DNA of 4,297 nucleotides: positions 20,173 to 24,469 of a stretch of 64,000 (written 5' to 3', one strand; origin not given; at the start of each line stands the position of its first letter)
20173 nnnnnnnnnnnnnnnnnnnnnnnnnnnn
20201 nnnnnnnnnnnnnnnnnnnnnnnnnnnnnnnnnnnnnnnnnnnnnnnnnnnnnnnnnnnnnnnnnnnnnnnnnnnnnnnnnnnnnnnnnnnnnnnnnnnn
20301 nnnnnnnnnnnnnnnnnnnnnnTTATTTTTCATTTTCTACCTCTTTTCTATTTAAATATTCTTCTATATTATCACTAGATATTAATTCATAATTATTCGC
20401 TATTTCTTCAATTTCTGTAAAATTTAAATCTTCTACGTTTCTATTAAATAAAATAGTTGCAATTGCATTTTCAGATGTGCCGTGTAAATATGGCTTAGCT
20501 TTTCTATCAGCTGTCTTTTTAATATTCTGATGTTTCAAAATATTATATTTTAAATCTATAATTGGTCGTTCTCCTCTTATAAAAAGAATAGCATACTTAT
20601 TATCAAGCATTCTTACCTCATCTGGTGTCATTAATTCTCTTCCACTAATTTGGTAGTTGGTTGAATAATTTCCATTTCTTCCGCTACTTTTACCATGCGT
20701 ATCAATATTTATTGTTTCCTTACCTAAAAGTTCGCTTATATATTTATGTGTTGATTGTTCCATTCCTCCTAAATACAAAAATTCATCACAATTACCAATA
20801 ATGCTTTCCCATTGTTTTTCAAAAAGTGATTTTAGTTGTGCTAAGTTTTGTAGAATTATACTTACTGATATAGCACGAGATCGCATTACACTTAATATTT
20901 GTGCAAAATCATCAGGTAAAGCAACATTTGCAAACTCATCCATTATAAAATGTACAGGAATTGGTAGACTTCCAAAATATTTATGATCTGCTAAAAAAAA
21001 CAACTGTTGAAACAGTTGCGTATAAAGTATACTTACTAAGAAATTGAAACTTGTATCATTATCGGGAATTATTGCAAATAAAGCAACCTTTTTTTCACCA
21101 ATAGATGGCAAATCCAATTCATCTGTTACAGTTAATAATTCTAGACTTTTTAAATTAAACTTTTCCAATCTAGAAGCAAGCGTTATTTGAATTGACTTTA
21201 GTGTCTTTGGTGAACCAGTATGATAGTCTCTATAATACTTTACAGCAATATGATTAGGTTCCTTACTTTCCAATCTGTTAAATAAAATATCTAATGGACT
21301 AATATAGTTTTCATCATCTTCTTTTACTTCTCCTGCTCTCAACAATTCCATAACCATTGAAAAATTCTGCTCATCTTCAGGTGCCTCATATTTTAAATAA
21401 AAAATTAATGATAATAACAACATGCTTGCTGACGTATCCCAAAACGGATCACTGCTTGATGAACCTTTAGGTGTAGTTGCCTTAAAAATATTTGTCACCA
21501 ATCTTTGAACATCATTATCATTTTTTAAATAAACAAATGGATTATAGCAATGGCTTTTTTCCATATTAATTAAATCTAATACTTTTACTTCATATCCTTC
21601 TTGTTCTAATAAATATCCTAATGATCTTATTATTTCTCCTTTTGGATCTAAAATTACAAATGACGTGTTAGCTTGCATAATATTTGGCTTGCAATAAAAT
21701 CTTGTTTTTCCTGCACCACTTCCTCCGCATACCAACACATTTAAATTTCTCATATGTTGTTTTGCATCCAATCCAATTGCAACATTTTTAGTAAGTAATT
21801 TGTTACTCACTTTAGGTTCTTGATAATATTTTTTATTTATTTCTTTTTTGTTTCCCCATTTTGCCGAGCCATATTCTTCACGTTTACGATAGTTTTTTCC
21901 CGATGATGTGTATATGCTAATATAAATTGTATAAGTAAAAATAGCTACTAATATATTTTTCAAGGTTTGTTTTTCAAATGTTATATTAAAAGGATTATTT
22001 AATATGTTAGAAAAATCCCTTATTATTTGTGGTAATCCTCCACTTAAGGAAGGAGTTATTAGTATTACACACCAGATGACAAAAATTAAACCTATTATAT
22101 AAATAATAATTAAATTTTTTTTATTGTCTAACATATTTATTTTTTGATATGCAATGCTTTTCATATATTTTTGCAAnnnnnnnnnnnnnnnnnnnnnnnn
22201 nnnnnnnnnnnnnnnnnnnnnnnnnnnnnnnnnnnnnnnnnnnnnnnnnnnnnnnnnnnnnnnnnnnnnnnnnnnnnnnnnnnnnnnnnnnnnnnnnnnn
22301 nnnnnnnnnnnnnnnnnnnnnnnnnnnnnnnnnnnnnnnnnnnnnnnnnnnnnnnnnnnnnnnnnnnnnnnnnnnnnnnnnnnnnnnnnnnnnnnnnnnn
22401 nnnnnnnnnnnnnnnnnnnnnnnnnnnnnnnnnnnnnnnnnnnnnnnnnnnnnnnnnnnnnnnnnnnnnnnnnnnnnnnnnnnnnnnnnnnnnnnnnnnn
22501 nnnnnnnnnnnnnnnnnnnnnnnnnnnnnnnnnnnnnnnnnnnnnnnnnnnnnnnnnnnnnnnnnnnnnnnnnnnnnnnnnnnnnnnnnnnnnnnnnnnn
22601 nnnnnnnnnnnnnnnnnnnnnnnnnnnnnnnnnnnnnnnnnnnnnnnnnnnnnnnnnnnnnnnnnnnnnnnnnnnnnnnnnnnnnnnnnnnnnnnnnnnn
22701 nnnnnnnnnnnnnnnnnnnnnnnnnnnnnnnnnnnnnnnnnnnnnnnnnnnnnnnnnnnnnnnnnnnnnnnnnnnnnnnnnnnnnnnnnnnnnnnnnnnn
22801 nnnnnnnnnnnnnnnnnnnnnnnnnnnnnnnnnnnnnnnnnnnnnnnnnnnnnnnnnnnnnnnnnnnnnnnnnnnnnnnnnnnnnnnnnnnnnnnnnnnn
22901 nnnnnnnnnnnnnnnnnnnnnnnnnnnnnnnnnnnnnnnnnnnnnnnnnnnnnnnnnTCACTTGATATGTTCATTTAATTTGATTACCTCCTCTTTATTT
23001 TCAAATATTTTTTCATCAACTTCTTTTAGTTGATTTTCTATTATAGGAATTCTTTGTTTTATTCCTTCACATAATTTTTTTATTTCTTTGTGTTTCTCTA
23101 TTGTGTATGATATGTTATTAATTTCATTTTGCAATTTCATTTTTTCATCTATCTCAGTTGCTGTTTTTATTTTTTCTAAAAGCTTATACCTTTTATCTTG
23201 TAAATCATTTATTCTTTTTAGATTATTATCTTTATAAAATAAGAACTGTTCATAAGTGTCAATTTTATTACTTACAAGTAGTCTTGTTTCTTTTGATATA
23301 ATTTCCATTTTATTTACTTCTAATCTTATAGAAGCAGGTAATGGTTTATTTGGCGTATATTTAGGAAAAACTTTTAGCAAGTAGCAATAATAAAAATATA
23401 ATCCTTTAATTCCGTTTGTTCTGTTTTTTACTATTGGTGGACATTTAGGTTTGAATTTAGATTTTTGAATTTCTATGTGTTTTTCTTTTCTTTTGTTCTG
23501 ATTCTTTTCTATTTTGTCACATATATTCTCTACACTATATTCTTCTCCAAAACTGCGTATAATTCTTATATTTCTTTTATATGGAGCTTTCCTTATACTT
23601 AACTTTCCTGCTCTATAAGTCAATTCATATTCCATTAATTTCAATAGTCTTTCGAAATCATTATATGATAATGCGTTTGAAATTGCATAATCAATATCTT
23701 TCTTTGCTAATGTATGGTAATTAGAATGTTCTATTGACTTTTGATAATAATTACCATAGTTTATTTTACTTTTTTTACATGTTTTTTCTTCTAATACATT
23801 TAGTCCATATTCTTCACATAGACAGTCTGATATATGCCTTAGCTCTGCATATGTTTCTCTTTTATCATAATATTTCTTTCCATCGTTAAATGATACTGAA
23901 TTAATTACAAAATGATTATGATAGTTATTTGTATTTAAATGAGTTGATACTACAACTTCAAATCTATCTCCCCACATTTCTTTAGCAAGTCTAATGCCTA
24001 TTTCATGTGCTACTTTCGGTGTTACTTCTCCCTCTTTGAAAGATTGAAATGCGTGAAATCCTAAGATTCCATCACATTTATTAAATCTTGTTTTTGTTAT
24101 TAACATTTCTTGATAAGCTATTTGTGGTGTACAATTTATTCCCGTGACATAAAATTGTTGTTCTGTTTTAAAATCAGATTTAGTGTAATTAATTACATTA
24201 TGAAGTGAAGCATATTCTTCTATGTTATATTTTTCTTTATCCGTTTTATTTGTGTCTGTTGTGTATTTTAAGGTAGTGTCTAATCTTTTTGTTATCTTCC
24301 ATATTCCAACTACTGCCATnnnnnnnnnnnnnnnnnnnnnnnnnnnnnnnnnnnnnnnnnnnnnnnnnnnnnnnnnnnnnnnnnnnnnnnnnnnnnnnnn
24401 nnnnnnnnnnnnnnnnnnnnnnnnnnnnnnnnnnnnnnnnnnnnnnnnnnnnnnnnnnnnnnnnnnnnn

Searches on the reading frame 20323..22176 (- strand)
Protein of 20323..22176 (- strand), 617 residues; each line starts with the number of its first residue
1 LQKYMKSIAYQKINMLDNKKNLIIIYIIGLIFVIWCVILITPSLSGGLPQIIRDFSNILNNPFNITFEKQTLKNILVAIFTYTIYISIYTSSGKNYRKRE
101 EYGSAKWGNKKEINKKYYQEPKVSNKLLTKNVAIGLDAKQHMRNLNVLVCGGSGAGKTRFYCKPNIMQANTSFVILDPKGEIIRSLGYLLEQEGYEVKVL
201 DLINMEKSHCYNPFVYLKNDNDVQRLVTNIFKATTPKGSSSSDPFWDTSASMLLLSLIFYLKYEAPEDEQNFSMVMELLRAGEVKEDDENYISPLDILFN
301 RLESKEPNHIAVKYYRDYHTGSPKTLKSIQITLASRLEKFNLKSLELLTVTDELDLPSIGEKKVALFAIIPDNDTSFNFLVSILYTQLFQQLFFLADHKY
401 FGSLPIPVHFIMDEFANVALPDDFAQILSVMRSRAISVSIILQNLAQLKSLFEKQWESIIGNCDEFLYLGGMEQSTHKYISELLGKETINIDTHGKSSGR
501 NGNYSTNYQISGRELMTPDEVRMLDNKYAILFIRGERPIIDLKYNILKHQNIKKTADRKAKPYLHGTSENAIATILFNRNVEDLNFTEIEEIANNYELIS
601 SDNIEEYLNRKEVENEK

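Call 18: search_protein_families(library=pfam, proteins=[window:20323-22176:-], max_evalue=0.001)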
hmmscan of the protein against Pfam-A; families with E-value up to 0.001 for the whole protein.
window:20323-22176:- (617 aa): 3 families
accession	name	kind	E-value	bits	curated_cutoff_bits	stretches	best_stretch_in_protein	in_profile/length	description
PF02534.20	T4SS-DNA_transf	-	3.3e-63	214.6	20.1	1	106-549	1-448/468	Type IV secretory system Conjugative DNA transfer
PF12696.13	TraG-D_C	-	7.3e-34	116.9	22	1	407-525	1-125/126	TraM recognition site of TraD and TraG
PF10412.15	TrwB_AAD_bind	-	9.7e-15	54.8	20.5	1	408-543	246-385/387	Type IV secretion-system coupling protein DNA-binding domain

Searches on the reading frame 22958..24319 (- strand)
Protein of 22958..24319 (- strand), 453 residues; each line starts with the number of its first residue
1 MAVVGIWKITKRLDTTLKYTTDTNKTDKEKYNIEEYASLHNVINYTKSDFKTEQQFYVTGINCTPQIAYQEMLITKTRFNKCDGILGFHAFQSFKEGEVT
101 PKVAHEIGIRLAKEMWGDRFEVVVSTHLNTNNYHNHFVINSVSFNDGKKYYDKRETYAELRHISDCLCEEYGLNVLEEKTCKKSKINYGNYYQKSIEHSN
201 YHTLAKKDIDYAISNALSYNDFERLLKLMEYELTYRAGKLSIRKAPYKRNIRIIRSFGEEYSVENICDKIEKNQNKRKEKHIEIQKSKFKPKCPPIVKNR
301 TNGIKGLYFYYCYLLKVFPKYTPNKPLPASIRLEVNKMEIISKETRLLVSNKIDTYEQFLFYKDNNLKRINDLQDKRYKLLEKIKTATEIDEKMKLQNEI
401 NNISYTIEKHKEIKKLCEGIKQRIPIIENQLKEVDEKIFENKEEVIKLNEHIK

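Call 18: search_protein_families(library=pfam, proteins=[window:22958-24319:-], max_evalue=0.001)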
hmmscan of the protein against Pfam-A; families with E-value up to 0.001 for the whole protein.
window:22958-24319:- (453 aa): 1 family
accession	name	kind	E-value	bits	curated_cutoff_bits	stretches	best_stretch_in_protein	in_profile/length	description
PF03432.20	Relaxase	-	4e-38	131.1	24.6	1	50-173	7-132/132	MobA/VirD2-like, nuclease domain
